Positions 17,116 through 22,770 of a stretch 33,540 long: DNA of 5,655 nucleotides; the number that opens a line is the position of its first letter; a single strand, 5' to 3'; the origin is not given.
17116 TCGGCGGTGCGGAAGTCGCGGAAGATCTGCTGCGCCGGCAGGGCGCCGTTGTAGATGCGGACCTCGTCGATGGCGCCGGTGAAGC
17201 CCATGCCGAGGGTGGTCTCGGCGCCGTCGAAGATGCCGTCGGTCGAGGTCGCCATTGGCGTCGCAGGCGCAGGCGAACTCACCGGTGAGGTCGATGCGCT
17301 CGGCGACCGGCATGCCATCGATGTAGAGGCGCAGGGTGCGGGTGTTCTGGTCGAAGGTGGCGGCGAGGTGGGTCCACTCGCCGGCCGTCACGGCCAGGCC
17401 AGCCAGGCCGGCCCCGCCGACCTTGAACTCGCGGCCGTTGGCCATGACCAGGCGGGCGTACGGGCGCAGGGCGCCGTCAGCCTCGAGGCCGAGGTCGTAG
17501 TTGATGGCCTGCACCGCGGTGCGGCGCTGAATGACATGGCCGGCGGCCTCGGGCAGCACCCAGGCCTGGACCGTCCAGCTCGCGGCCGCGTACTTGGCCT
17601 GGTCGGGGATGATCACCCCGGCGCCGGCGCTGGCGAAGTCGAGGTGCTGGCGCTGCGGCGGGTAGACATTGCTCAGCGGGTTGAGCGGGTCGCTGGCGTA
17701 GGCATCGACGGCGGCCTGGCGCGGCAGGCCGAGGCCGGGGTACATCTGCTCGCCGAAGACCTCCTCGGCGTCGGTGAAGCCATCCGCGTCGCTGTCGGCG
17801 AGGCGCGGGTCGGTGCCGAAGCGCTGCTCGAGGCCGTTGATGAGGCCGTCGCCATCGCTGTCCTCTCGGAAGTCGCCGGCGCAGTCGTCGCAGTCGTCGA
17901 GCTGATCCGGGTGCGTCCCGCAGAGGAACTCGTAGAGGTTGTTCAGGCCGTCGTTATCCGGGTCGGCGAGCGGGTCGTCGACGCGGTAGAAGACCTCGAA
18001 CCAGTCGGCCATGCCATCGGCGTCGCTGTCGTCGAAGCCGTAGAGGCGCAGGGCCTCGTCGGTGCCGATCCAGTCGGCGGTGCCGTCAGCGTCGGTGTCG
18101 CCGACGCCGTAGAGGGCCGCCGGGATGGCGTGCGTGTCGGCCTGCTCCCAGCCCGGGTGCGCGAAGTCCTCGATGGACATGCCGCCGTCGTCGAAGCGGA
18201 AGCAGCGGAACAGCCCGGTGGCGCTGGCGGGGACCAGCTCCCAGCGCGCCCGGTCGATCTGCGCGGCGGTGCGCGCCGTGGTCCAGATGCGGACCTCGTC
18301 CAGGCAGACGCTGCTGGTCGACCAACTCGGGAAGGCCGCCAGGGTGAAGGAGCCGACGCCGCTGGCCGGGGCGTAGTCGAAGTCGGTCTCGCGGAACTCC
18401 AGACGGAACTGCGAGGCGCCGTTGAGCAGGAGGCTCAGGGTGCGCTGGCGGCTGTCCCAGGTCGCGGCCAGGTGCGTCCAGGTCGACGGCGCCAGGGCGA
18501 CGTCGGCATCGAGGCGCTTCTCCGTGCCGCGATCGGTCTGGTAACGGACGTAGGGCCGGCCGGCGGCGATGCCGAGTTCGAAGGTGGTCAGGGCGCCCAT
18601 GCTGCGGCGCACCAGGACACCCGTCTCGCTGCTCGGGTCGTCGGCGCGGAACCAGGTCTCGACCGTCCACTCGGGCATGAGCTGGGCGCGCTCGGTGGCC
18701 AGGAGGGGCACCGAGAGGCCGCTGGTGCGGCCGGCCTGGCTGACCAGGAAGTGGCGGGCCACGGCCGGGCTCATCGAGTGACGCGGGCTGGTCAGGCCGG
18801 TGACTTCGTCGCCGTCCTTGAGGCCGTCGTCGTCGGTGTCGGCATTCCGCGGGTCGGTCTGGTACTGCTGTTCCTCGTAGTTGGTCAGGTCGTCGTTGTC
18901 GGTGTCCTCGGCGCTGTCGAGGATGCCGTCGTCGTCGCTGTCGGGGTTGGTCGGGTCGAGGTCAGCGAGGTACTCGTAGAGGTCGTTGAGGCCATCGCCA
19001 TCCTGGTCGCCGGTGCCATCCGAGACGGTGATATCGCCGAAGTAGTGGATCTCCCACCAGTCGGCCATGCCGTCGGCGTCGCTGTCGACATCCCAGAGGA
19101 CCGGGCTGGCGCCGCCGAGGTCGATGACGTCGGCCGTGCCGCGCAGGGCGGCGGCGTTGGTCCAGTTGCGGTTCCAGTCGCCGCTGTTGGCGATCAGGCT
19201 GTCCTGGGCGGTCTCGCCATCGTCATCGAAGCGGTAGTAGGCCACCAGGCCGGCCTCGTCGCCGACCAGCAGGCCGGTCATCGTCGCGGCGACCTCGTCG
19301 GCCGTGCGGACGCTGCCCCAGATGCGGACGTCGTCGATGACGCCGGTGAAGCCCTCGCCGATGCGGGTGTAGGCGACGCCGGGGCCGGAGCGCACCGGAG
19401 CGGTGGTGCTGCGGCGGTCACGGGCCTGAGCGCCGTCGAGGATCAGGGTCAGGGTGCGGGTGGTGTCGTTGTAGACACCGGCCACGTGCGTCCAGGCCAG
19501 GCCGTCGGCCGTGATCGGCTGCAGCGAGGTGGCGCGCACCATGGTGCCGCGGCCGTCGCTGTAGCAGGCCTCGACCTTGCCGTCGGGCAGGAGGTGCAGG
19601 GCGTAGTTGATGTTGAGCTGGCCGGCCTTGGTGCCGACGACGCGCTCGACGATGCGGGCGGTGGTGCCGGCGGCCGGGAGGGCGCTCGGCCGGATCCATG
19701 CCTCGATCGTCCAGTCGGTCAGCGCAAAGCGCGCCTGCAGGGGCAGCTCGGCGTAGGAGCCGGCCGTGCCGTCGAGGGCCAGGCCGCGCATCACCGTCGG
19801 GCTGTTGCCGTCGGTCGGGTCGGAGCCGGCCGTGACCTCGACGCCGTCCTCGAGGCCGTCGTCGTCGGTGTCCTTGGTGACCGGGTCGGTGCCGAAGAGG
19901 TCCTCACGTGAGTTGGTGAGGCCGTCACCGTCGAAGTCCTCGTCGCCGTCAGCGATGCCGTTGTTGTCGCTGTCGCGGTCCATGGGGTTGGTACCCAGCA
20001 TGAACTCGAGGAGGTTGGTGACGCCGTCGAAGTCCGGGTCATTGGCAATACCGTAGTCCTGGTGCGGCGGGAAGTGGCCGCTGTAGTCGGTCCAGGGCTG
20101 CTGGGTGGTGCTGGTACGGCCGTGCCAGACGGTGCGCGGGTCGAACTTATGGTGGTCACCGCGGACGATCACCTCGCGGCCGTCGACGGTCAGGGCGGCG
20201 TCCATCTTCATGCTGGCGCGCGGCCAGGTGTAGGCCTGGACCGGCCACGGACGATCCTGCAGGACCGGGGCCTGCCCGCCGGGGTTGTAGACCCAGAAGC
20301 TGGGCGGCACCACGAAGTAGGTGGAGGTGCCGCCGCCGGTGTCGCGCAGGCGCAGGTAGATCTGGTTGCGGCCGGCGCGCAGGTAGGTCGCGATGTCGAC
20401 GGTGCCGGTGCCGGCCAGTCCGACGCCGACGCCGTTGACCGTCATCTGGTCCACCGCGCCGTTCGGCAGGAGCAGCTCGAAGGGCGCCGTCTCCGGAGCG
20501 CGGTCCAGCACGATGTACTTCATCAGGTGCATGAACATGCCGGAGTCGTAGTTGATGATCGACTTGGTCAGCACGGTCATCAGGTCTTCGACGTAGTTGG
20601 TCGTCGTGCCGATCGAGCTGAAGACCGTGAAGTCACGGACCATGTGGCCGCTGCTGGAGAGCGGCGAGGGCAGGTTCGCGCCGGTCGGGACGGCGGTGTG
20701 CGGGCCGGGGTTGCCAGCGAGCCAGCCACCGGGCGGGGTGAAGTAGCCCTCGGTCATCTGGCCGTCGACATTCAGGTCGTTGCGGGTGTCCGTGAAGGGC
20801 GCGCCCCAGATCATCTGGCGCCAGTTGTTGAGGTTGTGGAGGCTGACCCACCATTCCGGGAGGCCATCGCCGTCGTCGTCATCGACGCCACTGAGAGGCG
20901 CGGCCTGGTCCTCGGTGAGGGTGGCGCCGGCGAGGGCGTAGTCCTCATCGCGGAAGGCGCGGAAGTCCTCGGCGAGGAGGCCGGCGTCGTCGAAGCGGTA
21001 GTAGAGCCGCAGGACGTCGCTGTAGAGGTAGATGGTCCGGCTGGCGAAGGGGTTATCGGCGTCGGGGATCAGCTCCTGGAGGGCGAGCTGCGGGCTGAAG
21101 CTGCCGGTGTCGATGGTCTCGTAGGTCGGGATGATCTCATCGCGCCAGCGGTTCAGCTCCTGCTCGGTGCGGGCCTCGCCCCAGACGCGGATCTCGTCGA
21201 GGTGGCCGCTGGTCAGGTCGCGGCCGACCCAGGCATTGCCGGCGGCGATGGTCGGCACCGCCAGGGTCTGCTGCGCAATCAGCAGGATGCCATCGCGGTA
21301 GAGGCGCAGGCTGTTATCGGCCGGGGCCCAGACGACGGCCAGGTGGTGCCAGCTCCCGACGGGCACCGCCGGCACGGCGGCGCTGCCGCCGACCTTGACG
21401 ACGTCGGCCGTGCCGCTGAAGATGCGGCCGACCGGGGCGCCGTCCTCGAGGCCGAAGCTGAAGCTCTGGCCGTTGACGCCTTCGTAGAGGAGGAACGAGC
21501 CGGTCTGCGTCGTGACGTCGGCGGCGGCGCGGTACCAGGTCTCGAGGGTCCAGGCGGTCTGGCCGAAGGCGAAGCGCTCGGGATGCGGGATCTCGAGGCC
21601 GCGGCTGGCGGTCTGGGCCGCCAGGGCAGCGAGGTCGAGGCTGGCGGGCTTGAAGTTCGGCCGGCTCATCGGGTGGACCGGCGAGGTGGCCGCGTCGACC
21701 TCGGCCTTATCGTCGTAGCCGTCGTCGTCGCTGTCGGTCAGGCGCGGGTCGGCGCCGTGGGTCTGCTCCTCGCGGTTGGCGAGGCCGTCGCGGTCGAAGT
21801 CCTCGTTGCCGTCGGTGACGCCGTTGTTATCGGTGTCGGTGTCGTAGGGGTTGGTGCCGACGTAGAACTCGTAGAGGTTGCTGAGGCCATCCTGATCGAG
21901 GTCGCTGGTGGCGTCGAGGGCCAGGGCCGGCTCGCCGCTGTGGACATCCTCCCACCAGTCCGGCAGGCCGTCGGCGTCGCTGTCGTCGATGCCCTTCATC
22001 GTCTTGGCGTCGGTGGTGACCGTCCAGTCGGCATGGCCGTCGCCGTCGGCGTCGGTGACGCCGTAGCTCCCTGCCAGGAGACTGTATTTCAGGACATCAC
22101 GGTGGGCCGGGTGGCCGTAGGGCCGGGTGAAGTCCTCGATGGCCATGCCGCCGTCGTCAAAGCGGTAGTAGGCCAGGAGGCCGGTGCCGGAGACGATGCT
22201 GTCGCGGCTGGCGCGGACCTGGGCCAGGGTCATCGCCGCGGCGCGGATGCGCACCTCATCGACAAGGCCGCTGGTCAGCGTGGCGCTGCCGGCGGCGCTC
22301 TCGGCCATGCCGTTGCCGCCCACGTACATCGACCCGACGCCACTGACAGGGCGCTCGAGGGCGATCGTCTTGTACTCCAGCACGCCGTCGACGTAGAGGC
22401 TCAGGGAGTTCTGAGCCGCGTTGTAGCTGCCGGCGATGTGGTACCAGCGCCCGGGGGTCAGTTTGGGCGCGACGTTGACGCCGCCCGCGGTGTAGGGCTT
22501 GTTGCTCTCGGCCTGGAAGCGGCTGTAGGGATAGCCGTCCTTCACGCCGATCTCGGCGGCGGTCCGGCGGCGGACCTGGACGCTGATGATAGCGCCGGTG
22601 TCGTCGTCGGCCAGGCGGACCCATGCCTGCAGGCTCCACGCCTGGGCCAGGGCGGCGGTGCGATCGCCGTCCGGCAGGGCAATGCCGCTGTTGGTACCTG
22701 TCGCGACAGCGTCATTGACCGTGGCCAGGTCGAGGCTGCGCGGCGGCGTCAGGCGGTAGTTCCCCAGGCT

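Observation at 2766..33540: A single giant gene (>30.7 kb, about 10,250 in-window codons, N-terminus still missing) fills 92% of the window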

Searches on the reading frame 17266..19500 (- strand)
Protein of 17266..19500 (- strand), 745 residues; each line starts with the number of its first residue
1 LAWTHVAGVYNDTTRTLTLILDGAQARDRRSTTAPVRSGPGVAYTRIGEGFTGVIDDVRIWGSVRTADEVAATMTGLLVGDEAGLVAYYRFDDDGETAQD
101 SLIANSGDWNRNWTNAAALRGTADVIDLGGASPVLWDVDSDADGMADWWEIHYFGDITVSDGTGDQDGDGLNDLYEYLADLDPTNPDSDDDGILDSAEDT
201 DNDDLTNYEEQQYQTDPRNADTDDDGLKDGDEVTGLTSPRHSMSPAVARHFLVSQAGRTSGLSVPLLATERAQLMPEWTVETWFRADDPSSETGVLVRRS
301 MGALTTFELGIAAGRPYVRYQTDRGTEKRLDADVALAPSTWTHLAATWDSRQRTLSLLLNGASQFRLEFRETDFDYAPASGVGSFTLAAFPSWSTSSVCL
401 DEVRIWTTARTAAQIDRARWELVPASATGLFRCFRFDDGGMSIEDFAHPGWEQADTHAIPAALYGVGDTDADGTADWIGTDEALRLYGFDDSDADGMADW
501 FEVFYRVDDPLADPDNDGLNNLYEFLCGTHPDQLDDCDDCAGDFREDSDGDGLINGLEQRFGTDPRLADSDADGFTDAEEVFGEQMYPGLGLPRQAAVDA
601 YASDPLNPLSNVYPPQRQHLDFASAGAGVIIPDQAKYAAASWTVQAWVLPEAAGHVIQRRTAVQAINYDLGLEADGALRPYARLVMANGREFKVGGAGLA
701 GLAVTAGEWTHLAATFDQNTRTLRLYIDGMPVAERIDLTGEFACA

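Call 11: search_protein_families(library=pfam, proteins=[window:17266-19500:-], max_evalue=0.01)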
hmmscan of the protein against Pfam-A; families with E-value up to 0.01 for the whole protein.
window:17266-19500:- (745 aa): 3 families
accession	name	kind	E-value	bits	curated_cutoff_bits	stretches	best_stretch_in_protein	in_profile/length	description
PF13385.13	Laminin_G_3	-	4.6e-43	147.4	27.6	3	277-415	18-150/151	Concanavalin A-like lectin/glucanases superfamily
PF18884.5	TSP3_bac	-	9e-08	32.3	25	0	199-218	1-20/22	Bacterial TSP3 repeat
PF02210.31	Laminin_G_2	-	0.00031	21.7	22.9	0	290-364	4-76/126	Laminin G domain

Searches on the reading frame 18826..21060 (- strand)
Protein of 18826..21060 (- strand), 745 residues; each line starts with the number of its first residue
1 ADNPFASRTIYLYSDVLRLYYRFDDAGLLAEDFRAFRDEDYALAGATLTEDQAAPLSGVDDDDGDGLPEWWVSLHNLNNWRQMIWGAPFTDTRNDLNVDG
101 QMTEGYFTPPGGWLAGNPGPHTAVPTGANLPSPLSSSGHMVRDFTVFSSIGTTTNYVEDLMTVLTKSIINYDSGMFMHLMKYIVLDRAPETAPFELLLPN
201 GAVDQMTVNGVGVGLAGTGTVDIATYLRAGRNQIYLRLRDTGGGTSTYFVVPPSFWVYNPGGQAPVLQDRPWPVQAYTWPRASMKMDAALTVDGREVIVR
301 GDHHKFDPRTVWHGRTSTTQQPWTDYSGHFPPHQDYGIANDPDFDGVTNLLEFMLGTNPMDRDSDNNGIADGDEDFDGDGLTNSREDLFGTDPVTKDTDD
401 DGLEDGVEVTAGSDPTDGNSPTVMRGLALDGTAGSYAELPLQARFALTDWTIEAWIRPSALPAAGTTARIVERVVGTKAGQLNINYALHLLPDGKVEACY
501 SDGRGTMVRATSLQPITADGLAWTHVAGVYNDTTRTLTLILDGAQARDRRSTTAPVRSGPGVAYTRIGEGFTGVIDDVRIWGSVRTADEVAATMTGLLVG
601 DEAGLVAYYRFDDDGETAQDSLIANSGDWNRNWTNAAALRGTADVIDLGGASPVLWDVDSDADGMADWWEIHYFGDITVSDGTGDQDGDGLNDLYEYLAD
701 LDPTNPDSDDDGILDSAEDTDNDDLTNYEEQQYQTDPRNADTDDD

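Call 11: search_protein_families(library=pfam, proteins=[window:18826-21060:-], max_evalue=0.01)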
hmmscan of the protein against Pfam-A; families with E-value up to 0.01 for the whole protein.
window:18826-21060:- (745 aa): 2 families
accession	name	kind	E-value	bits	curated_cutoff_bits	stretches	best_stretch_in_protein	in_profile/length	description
PF13385.13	Laminin_G_3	-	4.1e-21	76.1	27.6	1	432-591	3-151/151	Concanavalin A-like lectin/glucanases superfamily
PF18884.5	TSP3_bac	-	4.4e-06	26.9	25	1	397-417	1-21/22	Bacterial TSP3 repeat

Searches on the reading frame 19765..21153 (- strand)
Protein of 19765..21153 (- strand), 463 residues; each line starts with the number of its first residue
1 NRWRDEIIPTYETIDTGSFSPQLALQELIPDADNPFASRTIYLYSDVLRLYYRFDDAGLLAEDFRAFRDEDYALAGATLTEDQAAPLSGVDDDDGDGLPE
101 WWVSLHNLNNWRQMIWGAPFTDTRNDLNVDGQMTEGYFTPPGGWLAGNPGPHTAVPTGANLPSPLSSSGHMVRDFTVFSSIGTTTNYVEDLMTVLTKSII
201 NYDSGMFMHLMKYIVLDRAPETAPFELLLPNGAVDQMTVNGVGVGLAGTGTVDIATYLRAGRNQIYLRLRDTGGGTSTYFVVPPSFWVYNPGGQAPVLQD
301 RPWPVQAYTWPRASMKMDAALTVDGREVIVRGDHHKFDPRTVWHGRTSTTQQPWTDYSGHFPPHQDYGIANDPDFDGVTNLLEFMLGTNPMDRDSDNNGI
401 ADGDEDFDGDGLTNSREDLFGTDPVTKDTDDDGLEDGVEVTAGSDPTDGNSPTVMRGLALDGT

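Call 19: search_protein_families(library=ncbifam, proteins=[window:19765-21153:-], max_evalue=1)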
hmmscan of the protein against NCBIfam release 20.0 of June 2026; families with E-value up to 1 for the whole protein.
window:19765-21153:- (463 aa): 3 families
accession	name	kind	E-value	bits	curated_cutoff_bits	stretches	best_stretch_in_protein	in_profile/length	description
NF033765.2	gliding_CglD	equivalog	1.8e-08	32.7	400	1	371-439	265-329/1124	adventurous gliding motility lipoprotein CglD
NF047639.1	throspo3_MtsD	equivalog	0.19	9.8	800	1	406-448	482-529/651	cell-cell cohesion protein MtsD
NF004889.0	PRK06252.1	subfamily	0.29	10.1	244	1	154-209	138-193/340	methylcobalamin:coenzyme M methyltransferase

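Call 20: search_protein_families(library=pfam, proteins=[window:19765-21153:-], max_evalue=5)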
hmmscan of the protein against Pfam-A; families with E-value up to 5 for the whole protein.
window:19765-21153:- (463 aa): 2 families
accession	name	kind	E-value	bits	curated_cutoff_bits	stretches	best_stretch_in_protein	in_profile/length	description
PF18884.5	TSP3_bac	-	5.8e-06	26.5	25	2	428-448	1-21/22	Bacterial TSP3 repeat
PF09136.16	Glucodextran_B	-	0.013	15.9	27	1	234-278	30-74/83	Glucodextranase, domain B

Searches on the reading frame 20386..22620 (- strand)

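Call 11: search_protein_families(library=pfam, proteins=[window:20386-22620:-], max_evalue=0.01)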
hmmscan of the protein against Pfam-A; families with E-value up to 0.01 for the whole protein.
window:20386-22620:- (745 aa): 2 families
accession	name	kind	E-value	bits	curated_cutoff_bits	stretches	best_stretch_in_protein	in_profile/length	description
PF13385.13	Laminin_G_3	-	2.2e-27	96.5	27.6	2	342-489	7-150/151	Concanavalin A-like lectin/glucanases superfamily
PF02210.31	Laminin_G_2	-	1.6e-06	29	22.9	0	8-108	7-103/126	Laminin G domain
